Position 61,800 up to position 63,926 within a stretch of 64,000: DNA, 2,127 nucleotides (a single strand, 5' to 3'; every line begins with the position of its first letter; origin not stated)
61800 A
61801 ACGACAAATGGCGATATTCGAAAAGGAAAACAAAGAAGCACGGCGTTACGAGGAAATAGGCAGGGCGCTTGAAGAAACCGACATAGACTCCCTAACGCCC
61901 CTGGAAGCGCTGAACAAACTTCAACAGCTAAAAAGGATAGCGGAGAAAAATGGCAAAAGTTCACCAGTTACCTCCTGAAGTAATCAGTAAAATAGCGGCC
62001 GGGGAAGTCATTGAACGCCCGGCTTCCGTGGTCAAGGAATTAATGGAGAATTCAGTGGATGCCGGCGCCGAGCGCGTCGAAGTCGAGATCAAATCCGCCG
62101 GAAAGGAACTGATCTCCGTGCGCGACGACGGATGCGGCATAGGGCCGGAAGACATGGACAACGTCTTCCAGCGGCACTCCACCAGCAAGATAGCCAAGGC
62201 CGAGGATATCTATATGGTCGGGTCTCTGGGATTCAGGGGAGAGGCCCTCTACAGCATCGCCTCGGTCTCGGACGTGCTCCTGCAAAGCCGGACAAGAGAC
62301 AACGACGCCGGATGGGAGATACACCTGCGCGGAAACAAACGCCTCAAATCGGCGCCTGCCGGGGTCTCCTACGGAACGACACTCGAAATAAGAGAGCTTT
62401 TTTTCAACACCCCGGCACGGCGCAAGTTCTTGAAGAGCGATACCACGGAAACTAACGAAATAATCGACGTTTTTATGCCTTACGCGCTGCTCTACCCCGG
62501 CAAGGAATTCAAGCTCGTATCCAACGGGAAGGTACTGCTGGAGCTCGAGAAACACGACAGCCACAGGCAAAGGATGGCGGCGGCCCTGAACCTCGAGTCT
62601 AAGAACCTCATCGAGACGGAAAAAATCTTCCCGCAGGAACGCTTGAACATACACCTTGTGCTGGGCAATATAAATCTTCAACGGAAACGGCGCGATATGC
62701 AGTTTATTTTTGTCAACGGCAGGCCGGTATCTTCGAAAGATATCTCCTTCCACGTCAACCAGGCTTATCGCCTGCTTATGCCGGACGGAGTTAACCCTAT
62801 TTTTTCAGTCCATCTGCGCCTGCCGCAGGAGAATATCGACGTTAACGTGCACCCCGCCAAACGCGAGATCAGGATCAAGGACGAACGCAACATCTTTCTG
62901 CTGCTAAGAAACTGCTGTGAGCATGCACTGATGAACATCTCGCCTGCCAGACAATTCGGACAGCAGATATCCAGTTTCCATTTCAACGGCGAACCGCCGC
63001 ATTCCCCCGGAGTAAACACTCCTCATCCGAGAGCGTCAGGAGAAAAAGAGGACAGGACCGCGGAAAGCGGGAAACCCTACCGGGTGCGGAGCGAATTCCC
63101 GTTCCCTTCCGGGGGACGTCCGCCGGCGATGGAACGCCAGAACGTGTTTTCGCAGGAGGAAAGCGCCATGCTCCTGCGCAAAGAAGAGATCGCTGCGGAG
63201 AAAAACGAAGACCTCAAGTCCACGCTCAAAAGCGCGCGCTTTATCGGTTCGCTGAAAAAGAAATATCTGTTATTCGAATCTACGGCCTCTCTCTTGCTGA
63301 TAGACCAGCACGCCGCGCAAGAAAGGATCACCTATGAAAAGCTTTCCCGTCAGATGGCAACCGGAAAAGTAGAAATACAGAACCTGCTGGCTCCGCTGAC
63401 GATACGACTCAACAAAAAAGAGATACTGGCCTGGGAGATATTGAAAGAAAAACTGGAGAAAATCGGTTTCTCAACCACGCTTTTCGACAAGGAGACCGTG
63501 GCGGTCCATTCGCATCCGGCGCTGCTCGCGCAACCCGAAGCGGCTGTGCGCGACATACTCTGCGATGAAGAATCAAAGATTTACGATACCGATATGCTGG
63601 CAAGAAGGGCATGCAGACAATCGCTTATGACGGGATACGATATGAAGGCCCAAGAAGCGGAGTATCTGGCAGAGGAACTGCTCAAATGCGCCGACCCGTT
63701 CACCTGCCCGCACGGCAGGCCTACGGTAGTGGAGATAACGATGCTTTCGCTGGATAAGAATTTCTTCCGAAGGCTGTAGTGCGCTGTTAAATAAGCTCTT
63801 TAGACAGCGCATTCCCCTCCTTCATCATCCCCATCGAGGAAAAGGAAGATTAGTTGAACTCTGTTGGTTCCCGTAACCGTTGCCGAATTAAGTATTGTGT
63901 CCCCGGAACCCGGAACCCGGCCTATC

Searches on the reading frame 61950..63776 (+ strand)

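Call 46: search_protein_families(library=pfam, proteins=[window:61950-63776:+], max_evalue=0.00001)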
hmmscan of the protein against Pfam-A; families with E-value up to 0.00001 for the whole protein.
window:61950-63776:+ (609 aa): 4 families
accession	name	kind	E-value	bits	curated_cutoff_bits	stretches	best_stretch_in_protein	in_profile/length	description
PF08676.16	MutL_C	-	3.3e-30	105.1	25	1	432-561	1-138/142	MutL C terminal dimerisation domain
PF01119.25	DNA_mis_repair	-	1.8e-27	95.7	26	1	218-327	11-118/119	DNA mismatch repair protein, C-terminal domain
PF13589.12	HATPase_c_3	-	9.7e-12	45.5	25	1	25-118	4-97/137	Histidine kinase-, DNA gyrase B-, and HSP90-like ATPase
PF02518.31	HATPase_c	-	4.8e-10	40.3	26.4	1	22-78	4-63/111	Histidine kinase-, DNA gyrase B-, and HSP90-like ATPase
